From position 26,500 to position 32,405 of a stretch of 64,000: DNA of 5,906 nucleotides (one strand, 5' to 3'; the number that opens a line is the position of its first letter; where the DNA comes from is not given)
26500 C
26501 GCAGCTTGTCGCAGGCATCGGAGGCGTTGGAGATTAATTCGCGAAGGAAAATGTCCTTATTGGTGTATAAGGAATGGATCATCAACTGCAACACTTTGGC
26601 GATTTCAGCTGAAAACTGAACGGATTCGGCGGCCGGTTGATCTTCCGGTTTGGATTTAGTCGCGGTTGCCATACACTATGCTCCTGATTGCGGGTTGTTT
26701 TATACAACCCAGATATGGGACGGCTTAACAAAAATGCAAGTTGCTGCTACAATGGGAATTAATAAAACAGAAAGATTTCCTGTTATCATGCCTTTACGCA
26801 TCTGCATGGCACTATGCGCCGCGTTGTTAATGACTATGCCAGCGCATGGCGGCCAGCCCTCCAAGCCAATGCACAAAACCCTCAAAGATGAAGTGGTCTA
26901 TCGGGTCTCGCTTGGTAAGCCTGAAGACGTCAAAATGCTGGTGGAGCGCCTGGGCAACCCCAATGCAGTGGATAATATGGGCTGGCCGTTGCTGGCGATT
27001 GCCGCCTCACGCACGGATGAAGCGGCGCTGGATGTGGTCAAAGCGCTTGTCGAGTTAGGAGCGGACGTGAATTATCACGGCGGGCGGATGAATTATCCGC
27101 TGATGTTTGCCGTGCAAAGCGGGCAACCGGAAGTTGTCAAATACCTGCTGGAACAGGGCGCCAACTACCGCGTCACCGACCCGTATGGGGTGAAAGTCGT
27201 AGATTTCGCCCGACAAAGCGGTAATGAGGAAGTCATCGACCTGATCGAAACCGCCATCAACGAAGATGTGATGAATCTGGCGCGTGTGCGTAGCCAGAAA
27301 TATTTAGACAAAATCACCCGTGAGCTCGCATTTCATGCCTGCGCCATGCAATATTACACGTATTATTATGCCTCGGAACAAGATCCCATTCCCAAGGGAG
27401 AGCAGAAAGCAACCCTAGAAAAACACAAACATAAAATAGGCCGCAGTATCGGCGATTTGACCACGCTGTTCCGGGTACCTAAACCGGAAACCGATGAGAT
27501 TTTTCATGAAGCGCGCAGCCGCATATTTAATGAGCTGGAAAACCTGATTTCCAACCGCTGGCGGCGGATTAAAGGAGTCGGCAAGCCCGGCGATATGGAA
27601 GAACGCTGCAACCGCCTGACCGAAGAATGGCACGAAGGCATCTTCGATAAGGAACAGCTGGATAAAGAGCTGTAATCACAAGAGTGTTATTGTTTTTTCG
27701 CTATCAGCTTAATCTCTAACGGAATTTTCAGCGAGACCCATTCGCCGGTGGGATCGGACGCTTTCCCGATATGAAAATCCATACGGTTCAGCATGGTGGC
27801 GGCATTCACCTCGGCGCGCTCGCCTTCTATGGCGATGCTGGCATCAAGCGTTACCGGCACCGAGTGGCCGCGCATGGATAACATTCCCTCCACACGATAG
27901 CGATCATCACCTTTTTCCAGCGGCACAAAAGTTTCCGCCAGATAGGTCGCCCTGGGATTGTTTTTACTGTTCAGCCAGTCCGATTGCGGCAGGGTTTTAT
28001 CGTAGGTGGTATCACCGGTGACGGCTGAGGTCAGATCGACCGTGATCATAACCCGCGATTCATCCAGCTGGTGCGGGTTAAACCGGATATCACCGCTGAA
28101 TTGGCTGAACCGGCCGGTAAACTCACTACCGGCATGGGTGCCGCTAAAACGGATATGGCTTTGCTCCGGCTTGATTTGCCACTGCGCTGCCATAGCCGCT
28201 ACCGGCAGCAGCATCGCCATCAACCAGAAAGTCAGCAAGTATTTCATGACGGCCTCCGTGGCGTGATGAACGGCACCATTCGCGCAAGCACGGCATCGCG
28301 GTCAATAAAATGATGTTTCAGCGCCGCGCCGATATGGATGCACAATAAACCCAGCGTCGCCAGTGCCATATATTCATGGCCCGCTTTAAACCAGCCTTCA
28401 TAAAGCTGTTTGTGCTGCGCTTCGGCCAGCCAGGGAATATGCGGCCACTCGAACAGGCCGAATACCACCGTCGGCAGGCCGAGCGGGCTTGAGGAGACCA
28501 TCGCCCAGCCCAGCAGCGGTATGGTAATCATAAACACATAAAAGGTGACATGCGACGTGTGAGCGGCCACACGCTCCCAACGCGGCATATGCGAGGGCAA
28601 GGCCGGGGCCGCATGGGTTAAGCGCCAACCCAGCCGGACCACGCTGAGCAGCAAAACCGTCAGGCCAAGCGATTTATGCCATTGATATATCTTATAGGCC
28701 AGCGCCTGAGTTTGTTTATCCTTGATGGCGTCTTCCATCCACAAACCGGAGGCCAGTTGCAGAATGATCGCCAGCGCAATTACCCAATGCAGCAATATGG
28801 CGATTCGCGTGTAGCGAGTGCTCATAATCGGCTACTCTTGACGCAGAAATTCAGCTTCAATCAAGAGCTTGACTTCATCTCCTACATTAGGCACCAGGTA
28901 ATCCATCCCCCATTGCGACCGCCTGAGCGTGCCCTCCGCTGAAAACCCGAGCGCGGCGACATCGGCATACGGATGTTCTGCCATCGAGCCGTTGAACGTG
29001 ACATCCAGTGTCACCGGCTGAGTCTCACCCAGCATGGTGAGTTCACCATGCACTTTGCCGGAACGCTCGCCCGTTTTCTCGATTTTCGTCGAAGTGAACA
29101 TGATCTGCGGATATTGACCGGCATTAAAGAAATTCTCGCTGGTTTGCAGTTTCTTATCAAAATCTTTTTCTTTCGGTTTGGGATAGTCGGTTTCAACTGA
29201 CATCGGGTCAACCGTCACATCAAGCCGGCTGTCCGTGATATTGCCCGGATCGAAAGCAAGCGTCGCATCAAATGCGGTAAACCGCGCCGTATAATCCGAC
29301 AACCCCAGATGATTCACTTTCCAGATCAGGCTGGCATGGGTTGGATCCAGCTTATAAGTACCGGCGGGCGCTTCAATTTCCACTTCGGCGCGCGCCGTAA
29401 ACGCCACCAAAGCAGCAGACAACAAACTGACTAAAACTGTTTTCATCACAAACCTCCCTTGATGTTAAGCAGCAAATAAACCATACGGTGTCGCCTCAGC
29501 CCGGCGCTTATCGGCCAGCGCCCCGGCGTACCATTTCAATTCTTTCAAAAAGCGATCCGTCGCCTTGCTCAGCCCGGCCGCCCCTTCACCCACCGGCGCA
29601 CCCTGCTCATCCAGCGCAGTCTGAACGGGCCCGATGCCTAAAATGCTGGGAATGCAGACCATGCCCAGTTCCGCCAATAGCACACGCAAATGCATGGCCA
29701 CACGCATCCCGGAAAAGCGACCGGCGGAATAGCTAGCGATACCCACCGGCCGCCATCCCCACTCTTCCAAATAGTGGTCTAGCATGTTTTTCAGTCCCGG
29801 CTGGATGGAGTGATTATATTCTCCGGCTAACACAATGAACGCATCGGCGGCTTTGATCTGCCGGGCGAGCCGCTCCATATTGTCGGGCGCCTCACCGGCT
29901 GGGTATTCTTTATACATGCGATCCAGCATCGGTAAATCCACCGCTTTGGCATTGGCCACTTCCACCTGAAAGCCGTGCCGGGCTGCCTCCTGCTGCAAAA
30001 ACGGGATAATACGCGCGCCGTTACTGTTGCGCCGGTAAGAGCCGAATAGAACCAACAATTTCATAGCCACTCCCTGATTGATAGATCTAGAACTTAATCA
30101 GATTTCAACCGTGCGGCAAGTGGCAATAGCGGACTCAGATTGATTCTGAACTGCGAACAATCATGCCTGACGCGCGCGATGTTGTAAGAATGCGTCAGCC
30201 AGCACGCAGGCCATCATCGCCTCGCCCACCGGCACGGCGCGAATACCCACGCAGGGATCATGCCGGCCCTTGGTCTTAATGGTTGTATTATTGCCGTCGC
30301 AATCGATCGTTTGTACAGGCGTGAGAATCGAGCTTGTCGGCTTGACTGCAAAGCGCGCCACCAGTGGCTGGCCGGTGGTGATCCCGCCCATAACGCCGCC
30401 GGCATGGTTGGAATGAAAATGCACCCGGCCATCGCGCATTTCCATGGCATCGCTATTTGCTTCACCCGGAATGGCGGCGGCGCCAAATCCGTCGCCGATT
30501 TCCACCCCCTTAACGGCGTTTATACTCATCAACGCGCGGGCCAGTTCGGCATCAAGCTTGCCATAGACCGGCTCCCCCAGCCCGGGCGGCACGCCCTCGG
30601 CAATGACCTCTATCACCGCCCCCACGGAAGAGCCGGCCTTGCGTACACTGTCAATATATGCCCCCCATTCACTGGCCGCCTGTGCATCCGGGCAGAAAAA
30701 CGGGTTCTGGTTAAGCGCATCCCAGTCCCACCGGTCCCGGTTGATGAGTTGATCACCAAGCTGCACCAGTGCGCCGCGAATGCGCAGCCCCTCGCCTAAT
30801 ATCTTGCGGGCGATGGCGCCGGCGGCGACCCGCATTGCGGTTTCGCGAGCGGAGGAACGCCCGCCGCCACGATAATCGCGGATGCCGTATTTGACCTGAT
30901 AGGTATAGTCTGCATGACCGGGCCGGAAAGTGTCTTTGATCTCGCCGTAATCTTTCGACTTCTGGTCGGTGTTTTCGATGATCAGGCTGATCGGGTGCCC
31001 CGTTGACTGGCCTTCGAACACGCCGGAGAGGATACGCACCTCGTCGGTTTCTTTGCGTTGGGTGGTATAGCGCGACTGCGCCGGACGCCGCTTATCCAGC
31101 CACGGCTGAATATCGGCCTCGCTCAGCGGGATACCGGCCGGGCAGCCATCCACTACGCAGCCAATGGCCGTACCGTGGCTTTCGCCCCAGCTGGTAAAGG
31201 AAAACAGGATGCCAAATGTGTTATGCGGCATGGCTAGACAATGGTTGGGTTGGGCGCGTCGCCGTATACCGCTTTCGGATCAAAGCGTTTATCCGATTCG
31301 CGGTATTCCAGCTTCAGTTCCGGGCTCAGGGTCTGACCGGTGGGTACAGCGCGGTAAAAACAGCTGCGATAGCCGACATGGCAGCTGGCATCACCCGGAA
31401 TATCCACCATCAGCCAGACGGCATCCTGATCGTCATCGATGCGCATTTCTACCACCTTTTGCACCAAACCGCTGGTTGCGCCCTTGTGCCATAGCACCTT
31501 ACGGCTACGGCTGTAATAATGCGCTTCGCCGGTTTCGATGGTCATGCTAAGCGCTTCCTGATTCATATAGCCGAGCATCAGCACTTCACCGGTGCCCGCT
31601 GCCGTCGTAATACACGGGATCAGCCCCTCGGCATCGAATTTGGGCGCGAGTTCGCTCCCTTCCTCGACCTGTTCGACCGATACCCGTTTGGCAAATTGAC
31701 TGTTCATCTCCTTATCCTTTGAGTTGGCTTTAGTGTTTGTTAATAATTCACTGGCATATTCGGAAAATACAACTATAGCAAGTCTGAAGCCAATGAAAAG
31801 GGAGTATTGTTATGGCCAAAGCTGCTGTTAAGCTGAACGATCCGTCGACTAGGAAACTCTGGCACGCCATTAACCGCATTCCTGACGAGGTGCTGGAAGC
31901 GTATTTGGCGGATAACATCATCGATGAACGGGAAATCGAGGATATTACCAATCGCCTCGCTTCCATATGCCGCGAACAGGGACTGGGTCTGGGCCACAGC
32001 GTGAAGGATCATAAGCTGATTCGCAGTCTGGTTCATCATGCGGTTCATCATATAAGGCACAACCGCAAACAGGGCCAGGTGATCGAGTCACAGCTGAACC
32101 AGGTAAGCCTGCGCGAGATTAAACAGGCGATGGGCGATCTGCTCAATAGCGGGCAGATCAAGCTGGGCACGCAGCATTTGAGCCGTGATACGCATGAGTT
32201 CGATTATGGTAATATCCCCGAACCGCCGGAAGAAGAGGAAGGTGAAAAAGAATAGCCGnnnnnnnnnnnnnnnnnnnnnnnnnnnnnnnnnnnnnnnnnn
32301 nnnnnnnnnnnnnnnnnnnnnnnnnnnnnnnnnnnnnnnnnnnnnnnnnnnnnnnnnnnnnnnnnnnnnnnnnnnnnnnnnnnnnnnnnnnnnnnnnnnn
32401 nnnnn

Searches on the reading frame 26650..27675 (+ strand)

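Call 7: search_protein_families(library=pfam, proteins=[window:26650-27675:+], max_evalue=0.001)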
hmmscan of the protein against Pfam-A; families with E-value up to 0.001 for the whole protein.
window:26650-27675:+ (341 aa): 5 families
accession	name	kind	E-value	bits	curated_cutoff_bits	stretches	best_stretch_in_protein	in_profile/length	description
PF12796.13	Ank_2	-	2.4e-19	70.1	27.3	2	87-177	6-90/90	Ankyrin repeats (3 copies)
PF00023.36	Ank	-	5e-12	45.8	21.1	1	148-176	3-31/33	Ankyrin repeat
PF13606.12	Ank_3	-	1.8e-09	37.4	22.3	1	148-174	3-29/30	Ankyrin repeat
PF13857.12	Ank_5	-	4.1e-09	37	27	1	133-187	1-56/56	Ankyrin repeats (many copies)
PF13637.12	Ank_4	-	4.5e-09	36.8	22.7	1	127-167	10-50/50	Ankyrin repeats (many copies)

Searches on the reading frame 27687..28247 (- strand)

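Call 7: search_protein_families(library=pfam, proteins=[window:27687-28247:-], max_evalue=0.001)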
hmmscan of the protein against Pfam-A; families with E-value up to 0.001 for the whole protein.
window:27687-28247:- (186 aa): 1 family
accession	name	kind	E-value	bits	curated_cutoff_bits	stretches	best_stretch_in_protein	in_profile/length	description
PF04264.18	YceI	-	9.1e-30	104.4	23.7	1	23-181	1-148/150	YceI-like domain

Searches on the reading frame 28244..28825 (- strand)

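Call 7: search_protein_families(library=pfam, proteins=[window:28244-28825:-], max_evalue=0.001)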
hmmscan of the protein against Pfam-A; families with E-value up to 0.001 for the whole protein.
window:28244-28825:- (193 aa): 1 family
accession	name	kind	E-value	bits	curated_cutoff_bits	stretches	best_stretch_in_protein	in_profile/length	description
PF01292.26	Ni_hydr_CYTB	-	1.4e-33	116.6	30.1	1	4-185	1-178/179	Prokaryotic cytochrome b561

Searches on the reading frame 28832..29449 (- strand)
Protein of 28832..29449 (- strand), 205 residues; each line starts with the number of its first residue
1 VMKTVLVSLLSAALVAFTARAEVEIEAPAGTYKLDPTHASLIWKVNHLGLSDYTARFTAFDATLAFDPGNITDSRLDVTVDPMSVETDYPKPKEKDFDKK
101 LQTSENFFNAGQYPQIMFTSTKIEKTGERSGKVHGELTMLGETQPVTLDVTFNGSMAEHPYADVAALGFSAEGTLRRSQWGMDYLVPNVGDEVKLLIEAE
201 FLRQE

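Call 7: search_protein_families(library=pfam, proteins=[window:28832-29449:-], max_evalue=0.001)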
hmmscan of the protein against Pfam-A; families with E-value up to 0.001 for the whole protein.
window:28832-29449:- (205 aa): 1 family
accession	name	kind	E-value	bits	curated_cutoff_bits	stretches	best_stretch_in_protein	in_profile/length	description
PF04264.18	YceI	-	1.9e-39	135.9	23.7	1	32-201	1-150/150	YceI-like domain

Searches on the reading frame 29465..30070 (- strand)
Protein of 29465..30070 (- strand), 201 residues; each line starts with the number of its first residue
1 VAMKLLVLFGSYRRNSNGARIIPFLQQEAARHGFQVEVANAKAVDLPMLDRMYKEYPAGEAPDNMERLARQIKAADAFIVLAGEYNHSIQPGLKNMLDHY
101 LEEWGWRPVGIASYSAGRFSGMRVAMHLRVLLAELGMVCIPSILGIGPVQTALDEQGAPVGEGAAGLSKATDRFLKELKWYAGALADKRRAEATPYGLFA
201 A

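Call 7: search_protein_families(library=pfam, proteins=[window:29465-30070:-], max_evalue=0.001)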
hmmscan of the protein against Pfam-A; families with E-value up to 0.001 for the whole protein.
window:29465-30070:- (201 aa): 2 families
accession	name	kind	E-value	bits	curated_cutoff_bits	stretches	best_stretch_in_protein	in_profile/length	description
PF03358.20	FMN_red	-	6.3e-32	110.7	24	1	3-144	1-145/152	NADPH-dependent FMN reductase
PF02525.22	Flavodoxin_2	-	3.7e-08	33.7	27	1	3-102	1-105/198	Flavodoxin-like fold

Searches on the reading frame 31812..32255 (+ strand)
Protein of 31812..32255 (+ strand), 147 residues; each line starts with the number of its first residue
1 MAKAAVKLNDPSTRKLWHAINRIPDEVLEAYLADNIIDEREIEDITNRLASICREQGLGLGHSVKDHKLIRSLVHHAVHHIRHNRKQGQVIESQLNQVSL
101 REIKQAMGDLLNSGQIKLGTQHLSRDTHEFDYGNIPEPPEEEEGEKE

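Call 3: search_protein_families(library=pfam, proteins=[window:31812-32255:+], max_evalue=1)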
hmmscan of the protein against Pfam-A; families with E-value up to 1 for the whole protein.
window:31812-32255:+ (147 aa): 2 families
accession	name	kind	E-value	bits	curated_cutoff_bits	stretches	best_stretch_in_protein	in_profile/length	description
PF20226.3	DUF6585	-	0.041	13.7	27.7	1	79-132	140-195/249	Family of unknown function (DUF6585)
PF04054.21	Not1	-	0.11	11.8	22.7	1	26-98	183-259/372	CCR4-Not complex component, Not1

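Call 4: search_protein_families(library=ncbifam, proteins=[window:31812-32255:+], max_evalue=1)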
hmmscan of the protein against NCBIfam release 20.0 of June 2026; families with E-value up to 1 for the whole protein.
window:31812-32255:+ (147 aa): 0 families
